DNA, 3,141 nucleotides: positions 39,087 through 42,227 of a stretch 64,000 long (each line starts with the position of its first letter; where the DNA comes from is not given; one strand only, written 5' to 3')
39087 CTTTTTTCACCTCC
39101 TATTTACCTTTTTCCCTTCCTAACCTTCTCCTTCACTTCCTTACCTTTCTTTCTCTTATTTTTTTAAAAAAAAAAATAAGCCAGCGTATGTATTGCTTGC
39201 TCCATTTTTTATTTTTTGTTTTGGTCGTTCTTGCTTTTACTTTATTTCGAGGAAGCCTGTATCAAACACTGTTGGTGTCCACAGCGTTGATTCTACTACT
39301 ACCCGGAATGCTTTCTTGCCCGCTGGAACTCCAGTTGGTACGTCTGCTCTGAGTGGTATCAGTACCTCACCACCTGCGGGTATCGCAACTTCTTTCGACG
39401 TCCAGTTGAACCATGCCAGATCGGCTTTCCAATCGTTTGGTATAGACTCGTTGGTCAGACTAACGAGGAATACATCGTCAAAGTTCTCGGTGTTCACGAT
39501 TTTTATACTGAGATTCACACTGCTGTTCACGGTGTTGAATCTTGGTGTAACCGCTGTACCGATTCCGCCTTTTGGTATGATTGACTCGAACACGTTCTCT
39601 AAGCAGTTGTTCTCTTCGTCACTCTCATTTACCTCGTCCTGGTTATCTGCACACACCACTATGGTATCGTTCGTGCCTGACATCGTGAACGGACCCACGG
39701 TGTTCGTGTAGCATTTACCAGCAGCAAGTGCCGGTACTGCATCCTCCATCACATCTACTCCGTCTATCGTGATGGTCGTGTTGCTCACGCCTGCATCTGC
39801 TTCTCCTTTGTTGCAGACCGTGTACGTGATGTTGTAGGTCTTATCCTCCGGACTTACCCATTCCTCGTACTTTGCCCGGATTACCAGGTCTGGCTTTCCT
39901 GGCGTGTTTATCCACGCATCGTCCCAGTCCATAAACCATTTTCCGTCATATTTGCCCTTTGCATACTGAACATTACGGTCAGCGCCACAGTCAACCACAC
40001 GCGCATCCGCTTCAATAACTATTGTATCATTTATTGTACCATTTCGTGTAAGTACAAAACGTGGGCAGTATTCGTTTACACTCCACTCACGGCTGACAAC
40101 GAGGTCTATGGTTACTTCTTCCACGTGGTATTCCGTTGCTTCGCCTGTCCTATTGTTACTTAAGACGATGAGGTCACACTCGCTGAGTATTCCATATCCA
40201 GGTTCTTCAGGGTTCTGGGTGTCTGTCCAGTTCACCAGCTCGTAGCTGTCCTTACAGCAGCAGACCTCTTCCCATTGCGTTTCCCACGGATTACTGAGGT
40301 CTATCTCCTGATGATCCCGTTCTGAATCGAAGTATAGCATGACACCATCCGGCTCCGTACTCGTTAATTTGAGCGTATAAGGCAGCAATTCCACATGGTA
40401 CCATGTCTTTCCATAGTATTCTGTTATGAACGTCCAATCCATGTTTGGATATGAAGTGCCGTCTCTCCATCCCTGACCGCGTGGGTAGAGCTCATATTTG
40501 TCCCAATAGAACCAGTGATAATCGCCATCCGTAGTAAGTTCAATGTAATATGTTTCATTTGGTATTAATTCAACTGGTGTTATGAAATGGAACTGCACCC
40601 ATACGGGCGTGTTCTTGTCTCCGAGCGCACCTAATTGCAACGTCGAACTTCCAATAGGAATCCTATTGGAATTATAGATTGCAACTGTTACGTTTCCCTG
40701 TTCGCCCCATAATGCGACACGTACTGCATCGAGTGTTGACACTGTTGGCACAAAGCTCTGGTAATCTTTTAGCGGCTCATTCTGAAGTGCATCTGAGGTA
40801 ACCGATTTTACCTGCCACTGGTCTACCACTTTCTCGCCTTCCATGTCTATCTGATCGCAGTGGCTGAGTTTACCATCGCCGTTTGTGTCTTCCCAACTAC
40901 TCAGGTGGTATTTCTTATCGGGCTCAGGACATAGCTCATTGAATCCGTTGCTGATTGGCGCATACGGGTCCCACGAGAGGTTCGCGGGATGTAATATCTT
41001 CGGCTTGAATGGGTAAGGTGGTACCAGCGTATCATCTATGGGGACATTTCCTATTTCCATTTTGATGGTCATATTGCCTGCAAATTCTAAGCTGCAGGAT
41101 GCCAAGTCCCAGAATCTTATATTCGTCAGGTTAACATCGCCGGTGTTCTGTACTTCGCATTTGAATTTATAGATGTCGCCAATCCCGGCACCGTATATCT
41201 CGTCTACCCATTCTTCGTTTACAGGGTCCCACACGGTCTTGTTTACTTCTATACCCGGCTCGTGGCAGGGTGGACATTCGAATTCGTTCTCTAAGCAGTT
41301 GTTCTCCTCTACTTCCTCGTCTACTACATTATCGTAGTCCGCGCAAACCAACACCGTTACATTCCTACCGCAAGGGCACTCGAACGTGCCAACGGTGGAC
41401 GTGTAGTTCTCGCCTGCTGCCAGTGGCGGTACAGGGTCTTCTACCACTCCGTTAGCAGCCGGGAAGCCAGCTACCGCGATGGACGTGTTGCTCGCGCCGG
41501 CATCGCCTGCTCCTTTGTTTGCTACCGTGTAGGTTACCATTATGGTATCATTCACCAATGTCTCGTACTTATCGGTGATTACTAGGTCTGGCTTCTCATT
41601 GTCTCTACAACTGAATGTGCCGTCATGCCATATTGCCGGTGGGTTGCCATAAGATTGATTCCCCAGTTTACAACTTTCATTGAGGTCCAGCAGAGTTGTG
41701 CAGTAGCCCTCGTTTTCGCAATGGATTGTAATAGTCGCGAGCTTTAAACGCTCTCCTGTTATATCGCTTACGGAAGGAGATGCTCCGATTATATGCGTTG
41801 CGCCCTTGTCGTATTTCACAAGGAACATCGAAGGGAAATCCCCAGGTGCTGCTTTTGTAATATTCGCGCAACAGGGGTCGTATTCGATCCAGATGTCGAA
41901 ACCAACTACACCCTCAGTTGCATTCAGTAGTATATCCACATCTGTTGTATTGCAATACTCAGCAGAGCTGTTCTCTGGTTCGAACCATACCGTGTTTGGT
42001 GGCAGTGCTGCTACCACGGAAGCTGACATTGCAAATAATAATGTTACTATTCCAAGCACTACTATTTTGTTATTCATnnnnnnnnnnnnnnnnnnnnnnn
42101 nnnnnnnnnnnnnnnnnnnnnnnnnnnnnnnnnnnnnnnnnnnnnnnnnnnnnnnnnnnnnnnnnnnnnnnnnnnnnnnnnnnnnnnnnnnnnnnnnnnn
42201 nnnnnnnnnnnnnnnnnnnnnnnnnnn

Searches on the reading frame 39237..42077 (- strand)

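Call 86: search_protein_families(library=pfam, proteins=[window:39237-42077:-], max_evalue=0.00001)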
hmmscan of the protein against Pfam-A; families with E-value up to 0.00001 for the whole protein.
window:39237-42077:- (946 aa): 1 family
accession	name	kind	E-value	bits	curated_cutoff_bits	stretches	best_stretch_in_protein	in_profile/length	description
PF07705.17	CARDB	-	3.2e-35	120.8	22.7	2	728-827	1-100/101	CARDB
